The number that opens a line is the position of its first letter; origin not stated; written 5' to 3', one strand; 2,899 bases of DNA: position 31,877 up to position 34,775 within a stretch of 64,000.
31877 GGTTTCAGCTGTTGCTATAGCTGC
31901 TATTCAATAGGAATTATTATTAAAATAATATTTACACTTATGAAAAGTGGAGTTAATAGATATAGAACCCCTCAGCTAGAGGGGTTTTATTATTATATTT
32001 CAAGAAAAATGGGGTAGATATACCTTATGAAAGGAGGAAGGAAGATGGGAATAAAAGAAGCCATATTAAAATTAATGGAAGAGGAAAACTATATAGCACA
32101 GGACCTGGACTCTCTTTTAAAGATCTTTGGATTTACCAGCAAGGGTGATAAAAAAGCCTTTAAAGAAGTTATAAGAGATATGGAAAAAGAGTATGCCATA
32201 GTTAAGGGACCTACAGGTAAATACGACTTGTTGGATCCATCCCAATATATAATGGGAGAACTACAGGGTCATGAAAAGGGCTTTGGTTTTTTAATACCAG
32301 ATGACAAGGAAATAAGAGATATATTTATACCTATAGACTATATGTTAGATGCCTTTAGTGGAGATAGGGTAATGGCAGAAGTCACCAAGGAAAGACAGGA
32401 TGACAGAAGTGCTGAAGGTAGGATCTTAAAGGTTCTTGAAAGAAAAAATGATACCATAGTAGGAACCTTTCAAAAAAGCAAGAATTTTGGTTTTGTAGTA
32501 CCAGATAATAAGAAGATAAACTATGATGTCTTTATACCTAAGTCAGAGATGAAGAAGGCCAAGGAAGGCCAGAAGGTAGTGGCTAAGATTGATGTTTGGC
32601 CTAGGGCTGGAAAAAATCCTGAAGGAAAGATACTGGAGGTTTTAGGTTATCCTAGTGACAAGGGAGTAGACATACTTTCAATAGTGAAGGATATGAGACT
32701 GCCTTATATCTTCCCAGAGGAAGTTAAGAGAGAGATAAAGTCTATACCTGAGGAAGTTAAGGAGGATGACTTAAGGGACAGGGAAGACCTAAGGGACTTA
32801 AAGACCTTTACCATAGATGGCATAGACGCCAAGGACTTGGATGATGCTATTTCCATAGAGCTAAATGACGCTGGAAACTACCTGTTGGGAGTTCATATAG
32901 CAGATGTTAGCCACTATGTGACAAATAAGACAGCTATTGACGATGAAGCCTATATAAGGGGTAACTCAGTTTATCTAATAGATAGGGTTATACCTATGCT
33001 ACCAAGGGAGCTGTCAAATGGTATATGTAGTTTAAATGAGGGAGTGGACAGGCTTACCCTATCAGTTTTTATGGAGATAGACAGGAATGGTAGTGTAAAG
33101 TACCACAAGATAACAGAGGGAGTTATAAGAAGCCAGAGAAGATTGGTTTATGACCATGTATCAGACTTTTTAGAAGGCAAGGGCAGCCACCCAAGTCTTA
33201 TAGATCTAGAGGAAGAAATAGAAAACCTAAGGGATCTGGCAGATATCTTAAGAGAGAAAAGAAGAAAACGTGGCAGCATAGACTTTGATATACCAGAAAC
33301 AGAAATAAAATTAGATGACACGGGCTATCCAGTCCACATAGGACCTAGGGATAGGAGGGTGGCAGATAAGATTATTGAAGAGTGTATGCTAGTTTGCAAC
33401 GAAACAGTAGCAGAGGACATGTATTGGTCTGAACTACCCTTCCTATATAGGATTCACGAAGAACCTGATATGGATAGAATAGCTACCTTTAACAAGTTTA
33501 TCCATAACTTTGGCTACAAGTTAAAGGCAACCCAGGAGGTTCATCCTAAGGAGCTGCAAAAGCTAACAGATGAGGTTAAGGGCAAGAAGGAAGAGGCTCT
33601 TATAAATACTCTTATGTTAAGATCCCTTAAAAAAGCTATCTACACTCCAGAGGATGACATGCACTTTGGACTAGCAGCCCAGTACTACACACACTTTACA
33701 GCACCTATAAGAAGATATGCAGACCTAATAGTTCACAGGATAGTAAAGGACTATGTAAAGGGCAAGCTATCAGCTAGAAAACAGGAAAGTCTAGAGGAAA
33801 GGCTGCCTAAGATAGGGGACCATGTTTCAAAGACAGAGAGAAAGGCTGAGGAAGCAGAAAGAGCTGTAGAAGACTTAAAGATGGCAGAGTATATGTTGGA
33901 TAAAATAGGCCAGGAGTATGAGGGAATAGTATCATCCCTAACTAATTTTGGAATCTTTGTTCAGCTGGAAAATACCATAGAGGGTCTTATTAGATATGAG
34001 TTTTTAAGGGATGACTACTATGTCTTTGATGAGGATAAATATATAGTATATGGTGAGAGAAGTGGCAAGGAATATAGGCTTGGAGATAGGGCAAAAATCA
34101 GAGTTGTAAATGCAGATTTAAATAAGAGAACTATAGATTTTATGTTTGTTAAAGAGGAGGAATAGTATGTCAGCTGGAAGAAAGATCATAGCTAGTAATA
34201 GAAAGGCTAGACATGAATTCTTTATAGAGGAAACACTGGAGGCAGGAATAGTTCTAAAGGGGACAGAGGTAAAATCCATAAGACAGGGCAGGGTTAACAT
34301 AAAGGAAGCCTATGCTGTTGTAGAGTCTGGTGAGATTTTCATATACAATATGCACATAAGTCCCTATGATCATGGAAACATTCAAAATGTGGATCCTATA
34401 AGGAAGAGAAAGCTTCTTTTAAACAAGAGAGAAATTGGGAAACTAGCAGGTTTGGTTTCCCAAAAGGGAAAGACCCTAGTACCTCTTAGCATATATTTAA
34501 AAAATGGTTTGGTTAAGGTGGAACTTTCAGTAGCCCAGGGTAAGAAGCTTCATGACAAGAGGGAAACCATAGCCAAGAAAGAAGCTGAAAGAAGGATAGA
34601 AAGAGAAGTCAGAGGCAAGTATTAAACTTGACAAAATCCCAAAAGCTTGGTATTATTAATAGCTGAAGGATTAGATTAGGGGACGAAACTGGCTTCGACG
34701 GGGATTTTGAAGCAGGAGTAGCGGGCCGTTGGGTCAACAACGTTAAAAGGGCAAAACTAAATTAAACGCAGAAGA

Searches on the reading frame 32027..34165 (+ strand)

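Call 39: search_protein_families(library=pfam, proteins=[window:32027-34165:+])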
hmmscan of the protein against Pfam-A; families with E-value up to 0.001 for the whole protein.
window:32027-34165:+ (712 aa): 8 families
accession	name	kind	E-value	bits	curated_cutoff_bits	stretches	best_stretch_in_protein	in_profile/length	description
PF00773.25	RNB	-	7.8e-113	377.5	29.3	1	252-578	1-325/326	RNB domain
PF17876.7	CSD2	-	7.7e-40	135.3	26.2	2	156-230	1-74/74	Cold shock domain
PF08206.17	OB_RNB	-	9e-29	99.4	24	2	77-136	1-58/58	Ribonuclease B OB domain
PF00575.29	S1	-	1.7e-12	48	22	1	626-705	3-71/74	S1 RNA binding domain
PF17849.7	OB_Dis3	-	1.1e-08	35.5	22.8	1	157-220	4-73/77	Dis3-like cold-shock domain 2 (CSD2)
PF22896.3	OB_RNR_1st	-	7.9e-06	26.4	28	0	40-124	12-94/99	Ribonuclease R, OB first domain, N-terminal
PF00313.28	CSD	-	0.00012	22.3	27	0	144-184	4-47/66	'Cold-shock' DNA-binding domain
PF22707.2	S1CSD-TOTE-2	-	0.00019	21.8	27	0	145-185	4-39/60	S1/CSD-like domain 2 of the TOTE conflict systems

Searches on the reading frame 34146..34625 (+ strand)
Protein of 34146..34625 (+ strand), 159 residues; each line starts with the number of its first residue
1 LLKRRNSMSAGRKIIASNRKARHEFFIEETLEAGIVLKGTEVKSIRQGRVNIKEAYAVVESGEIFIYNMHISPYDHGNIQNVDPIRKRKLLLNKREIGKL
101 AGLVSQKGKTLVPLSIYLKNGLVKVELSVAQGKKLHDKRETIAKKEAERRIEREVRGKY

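Call 39: search_protein_families(library=pfam, proteins=[window:34146-34625:+])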
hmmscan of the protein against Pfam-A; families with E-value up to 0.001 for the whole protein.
window:34146-34625:+ (159 aa): 1 family
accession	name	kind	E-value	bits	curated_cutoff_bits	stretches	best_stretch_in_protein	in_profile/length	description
PF01668.23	SmpB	-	5.7e-61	205.1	27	1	15-156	1-142/143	SmpB protein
